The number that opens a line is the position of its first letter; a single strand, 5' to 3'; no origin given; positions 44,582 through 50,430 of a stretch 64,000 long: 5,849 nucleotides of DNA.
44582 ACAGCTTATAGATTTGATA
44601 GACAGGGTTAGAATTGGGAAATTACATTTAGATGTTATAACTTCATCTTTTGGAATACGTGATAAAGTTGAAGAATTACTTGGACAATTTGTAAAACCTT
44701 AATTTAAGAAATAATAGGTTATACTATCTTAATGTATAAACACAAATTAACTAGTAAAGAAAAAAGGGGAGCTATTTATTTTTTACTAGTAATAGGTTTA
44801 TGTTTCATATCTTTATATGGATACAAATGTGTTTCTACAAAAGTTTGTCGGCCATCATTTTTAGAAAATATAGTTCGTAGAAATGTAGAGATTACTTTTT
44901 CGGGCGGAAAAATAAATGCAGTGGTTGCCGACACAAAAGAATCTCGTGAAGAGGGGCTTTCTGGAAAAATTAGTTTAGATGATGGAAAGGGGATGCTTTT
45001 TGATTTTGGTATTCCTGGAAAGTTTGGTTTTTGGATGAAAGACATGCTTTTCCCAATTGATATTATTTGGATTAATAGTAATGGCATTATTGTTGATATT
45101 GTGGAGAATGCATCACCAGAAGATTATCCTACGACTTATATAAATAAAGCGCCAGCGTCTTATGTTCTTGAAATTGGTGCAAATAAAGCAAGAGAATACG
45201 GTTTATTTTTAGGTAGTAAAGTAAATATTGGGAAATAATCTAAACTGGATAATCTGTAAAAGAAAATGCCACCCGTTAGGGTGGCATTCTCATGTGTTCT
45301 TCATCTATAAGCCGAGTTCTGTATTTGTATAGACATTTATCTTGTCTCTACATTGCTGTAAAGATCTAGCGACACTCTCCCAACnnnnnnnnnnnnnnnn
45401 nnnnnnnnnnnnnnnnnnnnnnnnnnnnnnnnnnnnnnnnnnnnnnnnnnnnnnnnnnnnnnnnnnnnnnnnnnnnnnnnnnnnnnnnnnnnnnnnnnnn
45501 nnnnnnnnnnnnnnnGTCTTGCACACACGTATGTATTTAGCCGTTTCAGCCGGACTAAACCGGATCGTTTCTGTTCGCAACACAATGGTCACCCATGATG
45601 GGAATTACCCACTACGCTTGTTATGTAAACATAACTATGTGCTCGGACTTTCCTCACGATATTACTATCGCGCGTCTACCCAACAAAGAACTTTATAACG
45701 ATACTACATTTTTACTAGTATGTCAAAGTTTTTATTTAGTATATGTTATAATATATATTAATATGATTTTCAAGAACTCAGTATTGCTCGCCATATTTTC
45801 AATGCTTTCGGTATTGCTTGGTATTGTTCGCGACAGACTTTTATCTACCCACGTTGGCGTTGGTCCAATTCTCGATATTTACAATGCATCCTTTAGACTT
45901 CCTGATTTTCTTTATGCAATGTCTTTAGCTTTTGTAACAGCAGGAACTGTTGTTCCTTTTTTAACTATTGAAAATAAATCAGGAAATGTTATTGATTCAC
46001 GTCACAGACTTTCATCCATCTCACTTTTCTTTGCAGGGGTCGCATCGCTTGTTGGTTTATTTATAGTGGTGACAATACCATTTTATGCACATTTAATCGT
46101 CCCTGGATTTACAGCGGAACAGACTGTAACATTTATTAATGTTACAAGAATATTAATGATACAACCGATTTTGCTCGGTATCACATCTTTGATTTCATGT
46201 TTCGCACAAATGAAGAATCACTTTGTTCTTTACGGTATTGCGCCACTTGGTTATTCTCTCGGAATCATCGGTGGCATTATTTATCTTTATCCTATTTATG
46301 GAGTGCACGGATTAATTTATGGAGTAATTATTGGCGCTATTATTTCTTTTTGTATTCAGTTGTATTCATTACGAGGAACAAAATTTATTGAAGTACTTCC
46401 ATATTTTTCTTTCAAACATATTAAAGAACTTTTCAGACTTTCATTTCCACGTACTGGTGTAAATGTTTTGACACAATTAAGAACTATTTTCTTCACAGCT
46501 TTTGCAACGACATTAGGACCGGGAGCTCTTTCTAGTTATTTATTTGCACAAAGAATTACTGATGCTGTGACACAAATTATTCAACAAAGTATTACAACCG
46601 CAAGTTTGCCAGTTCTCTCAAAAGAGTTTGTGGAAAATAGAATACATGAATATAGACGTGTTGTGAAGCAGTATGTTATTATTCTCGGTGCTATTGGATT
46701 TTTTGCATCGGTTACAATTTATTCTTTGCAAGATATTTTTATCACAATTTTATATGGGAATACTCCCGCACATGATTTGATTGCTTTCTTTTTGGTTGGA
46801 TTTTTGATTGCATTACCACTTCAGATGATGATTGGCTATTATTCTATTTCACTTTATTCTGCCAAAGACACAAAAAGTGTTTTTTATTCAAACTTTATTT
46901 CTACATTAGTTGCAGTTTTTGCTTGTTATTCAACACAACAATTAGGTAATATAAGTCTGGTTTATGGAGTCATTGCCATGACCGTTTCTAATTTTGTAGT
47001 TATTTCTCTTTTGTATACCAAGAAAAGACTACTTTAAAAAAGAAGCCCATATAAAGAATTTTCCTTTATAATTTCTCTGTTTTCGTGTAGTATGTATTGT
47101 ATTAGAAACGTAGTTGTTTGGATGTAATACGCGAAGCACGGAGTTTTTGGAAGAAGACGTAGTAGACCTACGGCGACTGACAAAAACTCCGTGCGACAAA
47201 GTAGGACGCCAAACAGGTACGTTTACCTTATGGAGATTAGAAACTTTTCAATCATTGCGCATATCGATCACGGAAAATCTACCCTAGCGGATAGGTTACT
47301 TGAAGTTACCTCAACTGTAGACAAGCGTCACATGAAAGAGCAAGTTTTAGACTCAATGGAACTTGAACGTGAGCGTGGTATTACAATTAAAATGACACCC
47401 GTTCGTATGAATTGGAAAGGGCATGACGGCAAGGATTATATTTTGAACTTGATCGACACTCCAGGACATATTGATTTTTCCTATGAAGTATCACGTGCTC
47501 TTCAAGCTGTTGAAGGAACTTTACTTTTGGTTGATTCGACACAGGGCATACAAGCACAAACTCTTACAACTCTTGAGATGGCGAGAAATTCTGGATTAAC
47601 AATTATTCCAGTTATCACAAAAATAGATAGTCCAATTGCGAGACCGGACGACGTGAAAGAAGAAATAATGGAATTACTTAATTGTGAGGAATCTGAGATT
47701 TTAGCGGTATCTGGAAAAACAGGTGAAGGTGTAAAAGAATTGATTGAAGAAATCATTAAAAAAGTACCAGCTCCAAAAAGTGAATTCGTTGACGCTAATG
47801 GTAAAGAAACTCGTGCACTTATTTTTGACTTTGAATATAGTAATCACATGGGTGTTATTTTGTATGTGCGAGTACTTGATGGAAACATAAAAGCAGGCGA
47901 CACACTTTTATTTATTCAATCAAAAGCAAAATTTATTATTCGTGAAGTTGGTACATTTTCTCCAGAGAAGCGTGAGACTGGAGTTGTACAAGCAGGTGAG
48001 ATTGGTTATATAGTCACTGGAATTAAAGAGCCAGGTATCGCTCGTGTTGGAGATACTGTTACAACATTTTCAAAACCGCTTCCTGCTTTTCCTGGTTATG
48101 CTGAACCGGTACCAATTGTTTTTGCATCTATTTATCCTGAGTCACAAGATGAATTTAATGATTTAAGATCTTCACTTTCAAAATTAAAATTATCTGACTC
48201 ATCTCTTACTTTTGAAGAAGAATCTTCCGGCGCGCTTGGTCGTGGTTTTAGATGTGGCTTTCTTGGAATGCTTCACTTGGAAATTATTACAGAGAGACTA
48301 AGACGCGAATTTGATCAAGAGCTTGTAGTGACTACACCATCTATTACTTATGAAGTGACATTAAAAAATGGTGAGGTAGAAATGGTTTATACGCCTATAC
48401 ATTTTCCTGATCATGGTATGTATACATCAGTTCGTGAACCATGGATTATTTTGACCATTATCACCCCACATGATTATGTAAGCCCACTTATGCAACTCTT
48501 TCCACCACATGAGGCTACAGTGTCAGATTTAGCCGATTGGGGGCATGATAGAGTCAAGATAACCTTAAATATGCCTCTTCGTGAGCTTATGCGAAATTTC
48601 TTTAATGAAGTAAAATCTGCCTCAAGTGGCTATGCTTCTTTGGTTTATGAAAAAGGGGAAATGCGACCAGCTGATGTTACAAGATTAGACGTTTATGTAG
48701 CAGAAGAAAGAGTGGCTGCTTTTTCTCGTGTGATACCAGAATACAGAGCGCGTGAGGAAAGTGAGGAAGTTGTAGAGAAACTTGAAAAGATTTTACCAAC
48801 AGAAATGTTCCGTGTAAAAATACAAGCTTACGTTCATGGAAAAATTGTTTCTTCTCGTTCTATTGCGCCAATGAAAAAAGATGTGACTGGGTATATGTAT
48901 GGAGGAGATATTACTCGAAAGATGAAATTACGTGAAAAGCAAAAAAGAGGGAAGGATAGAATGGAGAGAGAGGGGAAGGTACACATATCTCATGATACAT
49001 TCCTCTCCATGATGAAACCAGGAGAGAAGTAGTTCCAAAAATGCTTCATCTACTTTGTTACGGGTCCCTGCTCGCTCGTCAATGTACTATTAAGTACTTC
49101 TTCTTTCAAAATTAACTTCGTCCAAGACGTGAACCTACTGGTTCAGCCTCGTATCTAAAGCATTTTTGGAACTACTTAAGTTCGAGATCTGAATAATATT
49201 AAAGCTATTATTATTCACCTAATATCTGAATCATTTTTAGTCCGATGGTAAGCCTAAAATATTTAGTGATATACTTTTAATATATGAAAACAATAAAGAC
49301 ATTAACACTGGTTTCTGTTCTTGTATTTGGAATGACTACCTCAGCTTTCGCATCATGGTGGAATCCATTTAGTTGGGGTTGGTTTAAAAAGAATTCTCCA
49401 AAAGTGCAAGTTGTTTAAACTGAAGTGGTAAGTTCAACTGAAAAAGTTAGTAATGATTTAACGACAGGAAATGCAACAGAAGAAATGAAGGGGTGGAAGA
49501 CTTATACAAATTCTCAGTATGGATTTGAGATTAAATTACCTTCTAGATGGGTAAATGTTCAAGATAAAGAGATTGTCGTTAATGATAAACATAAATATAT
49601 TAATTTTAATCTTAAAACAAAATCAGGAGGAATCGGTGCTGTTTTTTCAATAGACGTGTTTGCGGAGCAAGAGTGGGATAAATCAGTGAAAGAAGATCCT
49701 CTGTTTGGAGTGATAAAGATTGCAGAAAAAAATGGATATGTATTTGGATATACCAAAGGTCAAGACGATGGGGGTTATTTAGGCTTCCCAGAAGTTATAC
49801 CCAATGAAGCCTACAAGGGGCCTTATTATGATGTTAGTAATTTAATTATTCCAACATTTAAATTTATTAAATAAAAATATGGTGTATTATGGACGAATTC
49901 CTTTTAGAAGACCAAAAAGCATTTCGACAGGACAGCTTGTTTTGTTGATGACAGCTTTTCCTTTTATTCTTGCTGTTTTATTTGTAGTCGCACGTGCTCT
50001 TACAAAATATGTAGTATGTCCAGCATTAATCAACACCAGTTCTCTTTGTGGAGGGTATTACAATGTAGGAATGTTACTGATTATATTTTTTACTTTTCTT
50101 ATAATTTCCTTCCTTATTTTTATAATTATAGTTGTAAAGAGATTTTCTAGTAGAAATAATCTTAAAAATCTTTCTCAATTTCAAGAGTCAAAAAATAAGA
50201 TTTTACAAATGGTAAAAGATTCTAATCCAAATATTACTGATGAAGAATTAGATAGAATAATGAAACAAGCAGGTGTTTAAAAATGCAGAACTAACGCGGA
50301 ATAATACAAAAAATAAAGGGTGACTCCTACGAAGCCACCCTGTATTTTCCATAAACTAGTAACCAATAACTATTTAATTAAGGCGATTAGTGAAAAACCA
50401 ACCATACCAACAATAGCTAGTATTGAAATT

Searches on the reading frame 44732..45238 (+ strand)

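Call 56: search_protein_families(library=pfam, proteins=[window:44732-45238:+], max_evalue=0.01)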
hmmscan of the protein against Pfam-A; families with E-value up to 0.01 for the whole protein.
window:44732-45238:+ (168 aa): 1 family
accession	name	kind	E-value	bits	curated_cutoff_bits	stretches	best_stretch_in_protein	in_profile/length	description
PF02643.20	DUF192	-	5.2e-26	91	27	1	62-166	2-96/96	Uncharacterized ACR, COG1430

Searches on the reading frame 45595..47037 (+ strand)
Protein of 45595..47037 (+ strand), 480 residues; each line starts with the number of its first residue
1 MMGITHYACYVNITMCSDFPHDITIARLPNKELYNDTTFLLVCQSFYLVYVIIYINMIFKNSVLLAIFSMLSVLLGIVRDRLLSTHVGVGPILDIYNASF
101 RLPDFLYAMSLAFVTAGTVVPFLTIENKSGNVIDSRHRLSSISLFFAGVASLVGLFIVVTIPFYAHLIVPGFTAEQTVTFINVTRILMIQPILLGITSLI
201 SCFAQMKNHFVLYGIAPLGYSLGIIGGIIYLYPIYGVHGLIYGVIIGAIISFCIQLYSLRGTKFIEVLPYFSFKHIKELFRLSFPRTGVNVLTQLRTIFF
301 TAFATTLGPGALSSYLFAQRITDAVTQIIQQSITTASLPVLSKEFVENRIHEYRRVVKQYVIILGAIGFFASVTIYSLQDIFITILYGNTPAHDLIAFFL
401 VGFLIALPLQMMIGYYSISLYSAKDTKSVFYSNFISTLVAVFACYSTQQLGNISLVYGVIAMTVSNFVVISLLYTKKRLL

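Call 57: search_protein_families(library=pfam, proteins=[window:45595-47037:+], max_evalue=0.001)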
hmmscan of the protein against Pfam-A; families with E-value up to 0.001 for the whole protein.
window:45595-47037:+ (480 aa): 2 families
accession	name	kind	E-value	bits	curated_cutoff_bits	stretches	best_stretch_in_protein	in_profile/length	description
PF03023.19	MurJ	-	8.4e-31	107.5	27.4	1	84-475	2-397/451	Lipid II flippase MurJ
PF01554.23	MatE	-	7.3e-10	39.2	24.9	1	289-445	5-160/161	MatE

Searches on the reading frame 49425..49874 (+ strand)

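Call 56: search_protein_families(library=pfam, proteins=[window:49425-49874:+], max_evalue=0.01)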
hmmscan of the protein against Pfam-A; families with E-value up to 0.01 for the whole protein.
window:49425-49874:+ (149 aa): 1 family
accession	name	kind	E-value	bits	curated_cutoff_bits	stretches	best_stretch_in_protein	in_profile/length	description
PF18933.6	PsbP_2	-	0.00062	20.3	27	1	9-77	29-93/184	PsbP-like protein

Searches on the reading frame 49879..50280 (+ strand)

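Call 56: search_protein_families(library=pfam, proteins=[window:49879-50280:+], max_evalue=0.01)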
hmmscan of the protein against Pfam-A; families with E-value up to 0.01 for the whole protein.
window:49879-50280:+ (133 aa): 3 families
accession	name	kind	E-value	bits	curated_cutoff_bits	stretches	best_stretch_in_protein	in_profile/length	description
PF20693.3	YobI-ATPase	-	0.0045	17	27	1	9-128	94-199/363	YobI-like P-loop NTPase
PF00335.26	Tetraspanin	-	0.0065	16.6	32.1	0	52-129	61-139/225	Tetraspanin family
PF09843.14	DUF2070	-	0.0083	14.9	30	1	18-97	103-187/561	Predicted membrane protein (DUF2070)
